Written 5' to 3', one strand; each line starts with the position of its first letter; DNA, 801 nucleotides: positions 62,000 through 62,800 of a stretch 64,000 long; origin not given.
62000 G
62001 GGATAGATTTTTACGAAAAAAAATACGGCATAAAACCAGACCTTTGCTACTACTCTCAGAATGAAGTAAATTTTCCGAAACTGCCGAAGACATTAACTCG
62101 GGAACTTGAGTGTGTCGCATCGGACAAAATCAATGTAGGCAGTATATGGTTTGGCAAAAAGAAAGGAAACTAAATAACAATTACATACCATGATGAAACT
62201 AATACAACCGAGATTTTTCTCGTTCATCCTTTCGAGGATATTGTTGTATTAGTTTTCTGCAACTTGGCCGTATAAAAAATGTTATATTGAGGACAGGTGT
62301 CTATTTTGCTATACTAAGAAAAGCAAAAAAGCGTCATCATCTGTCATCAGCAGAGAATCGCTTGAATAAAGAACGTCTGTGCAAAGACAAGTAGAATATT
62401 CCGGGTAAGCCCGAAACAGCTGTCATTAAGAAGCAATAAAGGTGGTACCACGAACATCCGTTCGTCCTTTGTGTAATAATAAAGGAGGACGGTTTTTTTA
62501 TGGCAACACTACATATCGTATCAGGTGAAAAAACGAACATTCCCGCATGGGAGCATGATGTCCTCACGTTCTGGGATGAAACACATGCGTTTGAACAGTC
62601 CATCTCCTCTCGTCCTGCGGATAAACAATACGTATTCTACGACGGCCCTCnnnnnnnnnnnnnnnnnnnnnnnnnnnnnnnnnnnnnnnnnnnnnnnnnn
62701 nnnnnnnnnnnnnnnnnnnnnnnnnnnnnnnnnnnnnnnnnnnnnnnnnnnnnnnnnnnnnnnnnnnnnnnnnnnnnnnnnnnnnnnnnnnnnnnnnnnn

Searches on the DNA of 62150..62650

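Call 7: search_rna_families(source=window, start=62150, end=62650, threshold=evalue, max_evalue=1, show_alignments=2)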
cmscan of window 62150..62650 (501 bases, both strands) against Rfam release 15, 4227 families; matches with E-value up to 1: 4.
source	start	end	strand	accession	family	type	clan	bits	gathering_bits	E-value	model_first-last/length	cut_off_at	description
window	62325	62472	+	RF00230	T-box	Cis-reg; leader;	-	31.1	93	3.4e-05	1-219/219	no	T-box leader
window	62196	62257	+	RF03589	mir-5583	Gene; miRNA;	-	21.5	80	0.45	1-59/59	no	mir-5583 microRNA precursor family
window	62194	62255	-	RF03589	mir-5583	Gene; miRNA;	-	21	80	0.58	1-59/59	no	mir-5583 microRNA precursor family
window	62187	62263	+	RF00840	mir-374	Gene; miRNA;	-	18.5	54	0.52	1-71/71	no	mir-374 microRNA precursor family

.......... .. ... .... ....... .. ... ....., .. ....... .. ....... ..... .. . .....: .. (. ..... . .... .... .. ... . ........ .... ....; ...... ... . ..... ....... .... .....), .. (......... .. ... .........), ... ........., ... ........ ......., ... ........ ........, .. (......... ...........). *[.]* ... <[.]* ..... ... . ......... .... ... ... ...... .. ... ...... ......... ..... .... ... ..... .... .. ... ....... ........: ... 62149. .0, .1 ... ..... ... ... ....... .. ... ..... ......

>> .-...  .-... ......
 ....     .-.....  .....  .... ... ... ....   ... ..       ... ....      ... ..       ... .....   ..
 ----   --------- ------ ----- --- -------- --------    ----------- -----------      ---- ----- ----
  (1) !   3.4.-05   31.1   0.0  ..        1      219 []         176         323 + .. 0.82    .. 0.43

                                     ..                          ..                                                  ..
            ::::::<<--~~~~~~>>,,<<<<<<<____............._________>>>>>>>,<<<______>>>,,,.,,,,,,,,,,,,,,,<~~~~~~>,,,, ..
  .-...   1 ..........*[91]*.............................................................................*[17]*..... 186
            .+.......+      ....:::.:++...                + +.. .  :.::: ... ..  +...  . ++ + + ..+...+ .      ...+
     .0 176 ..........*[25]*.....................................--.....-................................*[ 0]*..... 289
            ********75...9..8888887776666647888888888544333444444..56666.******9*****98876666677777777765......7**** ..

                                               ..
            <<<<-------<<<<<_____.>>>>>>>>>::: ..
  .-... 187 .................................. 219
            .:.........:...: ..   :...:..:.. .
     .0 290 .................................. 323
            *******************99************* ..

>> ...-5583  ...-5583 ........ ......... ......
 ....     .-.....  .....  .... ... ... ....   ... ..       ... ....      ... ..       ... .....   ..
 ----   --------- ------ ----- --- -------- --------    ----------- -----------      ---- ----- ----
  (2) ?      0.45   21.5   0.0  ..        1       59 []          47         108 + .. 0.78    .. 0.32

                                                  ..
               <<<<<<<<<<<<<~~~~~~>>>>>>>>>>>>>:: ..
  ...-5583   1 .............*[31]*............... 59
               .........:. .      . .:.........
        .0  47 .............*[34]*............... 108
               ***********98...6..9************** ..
